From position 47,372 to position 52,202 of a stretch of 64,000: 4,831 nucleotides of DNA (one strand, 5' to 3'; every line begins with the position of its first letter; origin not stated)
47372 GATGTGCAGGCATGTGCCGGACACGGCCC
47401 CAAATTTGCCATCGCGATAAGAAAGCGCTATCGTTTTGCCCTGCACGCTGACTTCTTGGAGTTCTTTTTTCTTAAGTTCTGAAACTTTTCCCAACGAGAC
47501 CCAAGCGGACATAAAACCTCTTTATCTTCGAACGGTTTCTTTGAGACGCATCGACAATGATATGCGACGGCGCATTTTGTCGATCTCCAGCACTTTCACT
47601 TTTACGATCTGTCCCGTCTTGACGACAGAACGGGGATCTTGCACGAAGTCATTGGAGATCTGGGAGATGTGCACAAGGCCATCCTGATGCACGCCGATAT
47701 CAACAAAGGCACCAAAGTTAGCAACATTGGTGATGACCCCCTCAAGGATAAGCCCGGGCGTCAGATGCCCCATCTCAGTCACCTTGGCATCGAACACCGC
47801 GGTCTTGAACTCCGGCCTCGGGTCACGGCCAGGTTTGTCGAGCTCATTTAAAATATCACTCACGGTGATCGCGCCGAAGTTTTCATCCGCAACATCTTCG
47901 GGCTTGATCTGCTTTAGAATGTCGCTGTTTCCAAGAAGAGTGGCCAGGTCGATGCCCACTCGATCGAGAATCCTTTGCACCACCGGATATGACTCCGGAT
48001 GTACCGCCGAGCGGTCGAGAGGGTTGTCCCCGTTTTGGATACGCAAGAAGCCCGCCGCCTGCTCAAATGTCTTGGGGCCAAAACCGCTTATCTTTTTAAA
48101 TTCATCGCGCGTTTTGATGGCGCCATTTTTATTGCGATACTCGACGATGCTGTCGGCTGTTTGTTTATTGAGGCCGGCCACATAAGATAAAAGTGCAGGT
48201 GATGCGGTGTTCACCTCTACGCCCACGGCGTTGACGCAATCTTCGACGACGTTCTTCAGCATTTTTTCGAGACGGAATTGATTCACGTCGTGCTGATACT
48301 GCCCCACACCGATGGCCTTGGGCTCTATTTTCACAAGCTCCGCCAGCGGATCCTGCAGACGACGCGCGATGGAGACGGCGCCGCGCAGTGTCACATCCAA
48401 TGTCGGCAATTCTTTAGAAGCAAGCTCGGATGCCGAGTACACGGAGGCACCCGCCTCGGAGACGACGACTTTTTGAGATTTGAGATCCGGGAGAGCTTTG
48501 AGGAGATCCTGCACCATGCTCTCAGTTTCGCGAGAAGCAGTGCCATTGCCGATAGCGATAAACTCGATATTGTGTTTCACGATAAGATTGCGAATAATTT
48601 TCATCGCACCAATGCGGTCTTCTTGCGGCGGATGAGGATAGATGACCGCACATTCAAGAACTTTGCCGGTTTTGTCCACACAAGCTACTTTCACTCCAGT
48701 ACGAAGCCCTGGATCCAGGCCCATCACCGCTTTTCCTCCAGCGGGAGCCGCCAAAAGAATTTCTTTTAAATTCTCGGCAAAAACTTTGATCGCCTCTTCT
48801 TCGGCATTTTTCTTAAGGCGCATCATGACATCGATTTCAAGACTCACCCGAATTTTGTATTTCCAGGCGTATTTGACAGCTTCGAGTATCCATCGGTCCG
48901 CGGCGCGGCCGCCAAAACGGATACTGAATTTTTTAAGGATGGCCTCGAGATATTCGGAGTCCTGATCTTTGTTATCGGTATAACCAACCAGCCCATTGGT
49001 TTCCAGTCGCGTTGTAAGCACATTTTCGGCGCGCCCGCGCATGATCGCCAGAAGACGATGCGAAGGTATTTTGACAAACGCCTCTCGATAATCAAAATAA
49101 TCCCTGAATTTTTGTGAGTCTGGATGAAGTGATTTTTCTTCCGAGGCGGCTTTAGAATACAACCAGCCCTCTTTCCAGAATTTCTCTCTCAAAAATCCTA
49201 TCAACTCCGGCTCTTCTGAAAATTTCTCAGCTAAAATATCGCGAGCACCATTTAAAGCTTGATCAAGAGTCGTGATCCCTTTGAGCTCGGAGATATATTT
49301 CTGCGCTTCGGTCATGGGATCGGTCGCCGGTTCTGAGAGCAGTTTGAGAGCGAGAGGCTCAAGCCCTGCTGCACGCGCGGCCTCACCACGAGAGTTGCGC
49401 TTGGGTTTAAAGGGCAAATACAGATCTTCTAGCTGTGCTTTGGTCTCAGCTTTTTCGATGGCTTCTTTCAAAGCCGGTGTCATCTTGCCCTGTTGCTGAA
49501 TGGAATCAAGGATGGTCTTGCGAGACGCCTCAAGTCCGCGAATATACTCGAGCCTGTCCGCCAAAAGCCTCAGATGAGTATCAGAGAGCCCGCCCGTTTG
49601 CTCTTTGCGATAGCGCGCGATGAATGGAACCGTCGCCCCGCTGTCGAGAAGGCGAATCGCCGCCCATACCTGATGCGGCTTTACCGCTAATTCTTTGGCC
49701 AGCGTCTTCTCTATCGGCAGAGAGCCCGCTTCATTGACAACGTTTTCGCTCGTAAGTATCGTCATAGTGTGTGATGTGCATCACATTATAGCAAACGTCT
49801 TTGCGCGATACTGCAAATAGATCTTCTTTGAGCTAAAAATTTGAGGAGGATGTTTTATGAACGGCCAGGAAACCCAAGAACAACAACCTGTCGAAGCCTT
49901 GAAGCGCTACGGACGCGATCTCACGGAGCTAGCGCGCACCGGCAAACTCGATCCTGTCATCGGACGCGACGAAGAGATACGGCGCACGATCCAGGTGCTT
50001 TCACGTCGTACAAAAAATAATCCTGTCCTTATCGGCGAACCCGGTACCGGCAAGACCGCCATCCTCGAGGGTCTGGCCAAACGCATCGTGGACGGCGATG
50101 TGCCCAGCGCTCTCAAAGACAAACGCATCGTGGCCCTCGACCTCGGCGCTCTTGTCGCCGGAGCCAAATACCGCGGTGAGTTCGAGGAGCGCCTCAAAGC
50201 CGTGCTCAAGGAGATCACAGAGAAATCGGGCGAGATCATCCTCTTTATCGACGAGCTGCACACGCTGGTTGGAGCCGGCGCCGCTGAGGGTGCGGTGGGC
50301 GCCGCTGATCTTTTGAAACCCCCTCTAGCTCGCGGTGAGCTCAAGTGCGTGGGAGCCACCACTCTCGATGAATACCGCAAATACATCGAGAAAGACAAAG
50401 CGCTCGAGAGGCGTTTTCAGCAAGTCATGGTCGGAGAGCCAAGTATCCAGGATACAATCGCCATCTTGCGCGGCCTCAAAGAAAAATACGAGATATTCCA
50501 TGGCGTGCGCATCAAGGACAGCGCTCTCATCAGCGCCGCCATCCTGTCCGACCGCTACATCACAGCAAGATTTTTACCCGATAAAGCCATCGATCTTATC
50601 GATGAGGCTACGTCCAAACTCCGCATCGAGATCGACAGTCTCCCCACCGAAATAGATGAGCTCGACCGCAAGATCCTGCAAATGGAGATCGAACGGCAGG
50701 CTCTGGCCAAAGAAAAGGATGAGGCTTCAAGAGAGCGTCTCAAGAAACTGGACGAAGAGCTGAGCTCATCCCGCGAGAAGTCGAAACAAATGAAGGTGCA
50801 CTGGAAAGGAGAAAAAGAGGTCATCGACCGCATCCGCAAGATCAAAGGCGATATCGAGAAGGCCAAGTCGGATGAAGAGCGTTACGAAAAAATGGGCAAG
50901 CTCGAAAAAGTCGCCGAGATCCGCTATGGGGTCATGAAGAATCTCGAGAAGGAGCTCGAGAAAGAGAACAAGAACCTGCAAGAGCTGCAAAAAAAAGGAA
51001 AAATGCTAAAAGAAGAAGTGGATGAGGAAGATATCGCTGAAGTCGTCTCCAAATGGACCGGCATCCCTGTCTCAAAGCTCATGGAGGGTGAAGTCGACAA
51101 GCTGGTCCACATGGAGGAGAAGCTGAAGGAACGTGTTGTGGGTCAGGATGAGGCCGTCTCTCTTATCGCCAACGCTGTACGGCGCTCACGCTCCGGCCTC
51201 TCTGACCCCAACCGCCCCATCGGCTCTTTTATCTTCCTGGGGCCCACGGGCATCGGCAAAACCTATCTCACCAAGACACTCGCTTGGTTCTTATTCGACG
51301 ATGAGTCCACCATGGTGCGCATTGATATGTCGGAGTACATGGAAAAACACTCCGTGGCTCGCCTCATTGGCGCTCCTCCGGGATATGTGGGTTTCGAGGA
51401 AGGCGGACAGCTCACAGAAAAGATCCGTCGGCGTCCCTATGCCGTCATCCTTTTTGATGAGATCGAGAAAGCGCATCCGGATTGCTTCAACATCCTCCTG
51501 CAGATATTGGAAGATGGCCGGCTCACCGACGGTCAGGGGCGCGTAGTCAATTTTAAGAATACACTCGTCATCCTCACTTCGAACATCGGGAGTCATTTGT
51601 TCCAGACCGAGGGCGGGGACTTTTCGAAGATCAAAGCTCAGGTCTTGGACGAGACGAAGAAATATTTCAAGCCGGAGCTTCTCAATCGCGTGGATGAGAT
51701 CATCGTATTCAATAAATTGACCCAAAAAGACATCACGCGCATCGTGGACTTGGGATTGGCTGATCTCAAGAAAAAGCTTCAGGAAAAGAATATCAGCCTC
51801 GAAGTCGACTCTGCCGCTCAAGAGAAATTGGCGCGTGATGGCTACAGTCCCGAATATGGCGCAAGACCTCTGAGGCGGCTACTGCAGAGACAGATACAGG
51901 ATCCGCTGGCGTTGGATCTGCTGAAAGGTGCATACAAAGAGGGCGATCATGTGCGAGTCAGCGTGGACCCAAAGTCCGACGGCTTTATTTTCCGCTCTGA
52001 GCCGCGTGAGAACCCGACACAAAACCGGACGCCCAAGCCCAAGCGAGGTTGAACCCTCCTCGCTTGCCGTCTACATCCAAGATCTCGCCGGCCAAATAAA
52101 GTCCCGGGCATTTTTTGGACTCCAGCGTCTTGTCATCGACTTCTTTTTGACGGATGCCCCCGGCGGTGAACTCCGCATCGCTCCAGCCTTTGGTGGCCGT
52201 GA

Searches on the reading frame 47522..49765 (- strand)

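Call 71: search_protein_families(library=pfam, proteins=[window:47522-49765:-], max_evalue=0.00001)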
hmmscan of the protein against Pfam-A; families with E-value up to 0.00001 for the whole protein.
window:47522-49765:- (747 aa): 8 families
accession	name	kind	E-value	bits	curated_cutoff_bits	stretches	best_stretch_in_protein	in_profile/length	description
PF22706.1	Tex_central_region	-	4.8e-55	186.7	27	1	146-329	2-178/178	Tex central region-like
PF16921.10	Tex_YqgF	-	4.8e-53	179.3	27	1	345-471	1-126/126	Tex protein YqgF-like domain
PF12836.13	HHH_3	-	9.1e-27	93.4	27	1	511-575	1-65/65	Helix-hairpin-helix motif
PF09371.15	Tex_N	-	8.5e-26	89.9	32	1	18-90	3-75/75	Tex-like protein N-terminal domain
PF17674.7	HHH_9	-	3.3e-25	89.2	23.1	1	581-650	1-70/70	HHH domain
PF00575.29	S1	-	1.1e-23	83.9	22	1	671-740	5-74/74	S1 RNA binding domain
PF14635.12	HHH_7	-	9.7e-09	36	27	1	489-576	10-103/104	Helix-hairpin-helix motif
PF14639.11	YqgF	-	2.7e-06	27.7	35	0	362-478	25-147/150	Holliday-junction resolvase-like of SPT6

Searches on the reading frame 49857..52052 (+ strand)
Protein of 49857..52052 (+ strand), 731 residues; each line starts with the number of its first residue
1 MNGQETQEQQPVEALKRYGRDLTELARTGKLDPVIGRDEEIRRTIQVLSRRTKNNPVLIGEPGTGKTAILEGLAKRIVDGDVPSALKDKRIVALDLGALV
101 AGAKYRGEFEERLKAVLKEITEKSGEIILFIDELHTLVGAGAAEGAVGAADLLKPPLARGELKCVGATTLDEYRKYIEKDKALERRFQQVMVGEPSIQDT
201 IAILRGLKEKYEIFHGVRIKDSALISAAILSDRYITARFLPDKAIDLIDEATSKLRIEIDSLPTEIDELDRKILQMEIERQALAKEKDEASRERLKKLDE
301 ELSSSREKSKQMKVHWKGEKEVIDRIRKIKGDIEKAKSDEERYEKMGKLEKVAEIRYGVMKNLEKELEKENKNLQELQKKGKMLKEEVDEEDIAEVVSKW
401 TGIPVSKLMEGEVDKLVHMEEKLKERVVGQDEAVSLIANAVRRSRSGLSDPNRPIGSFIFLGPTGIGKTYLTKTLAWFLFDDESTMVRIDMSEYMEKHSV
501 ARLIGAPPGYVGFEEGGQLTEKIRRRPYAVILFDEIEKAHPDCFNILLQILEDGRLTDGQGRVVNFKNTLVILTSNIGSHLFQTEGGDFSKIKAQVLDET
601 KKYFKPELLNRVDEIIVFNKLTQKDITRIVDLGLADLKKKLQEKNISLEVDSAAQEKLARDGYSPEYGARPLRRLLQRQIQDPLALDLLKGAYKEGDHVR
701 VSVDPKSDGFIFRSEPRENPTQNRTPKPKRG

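Call 71: search_protein_families(library=pfam, proteins=[window:49857-52052:+], max_evalue=0.00001)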
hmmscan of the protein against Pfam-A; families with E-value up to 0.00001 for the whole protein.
window:49857-52052:+ (731 aa): 9 families
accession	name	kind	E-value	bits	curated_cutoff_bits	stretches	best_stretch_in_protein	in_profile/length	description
PF07724.20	AAA_2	-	2.7e-67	226.4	27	1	453-615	1-166/166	AAA domain (Cdc48 subfamily)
PF17871.7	AAA_lid_9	-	3.7e-33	114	22.8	1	196-298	1-103/104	AAA lid domain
PF10431.15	ClpB_D2-small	-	5.6e-28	97.2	21.9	1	621-701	1-81/81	C-terminal, D2-small domain, of ClpB protein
PF00004.35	AAA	-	1e-20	74.9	21.2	2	57-141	2-73/131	ATPase family associated with various cellular activities (AAA)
PF07728.20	AAA_5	-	6.1e-16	59.1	22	1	458-578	2-124/139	AAA domain (dynein-related subfamily)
PF13191.12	AAA_16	-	7.1e-12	46.6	32.6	1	34-135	2-142/167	AAA ATPase domain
PF13401.12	AAA_22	-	2.1e-11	44.7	27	0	457-553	7-110/130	AAA domain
PF20720.3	nSTAND3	-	2.1e-06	27.9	27.2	0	52-79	16-43/155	Novel STAND NTPase 3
PF00158.32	Sigma54_activat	-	9e-06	25.9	20.2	0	459-560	26-127/168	Sigma-54 interaction domain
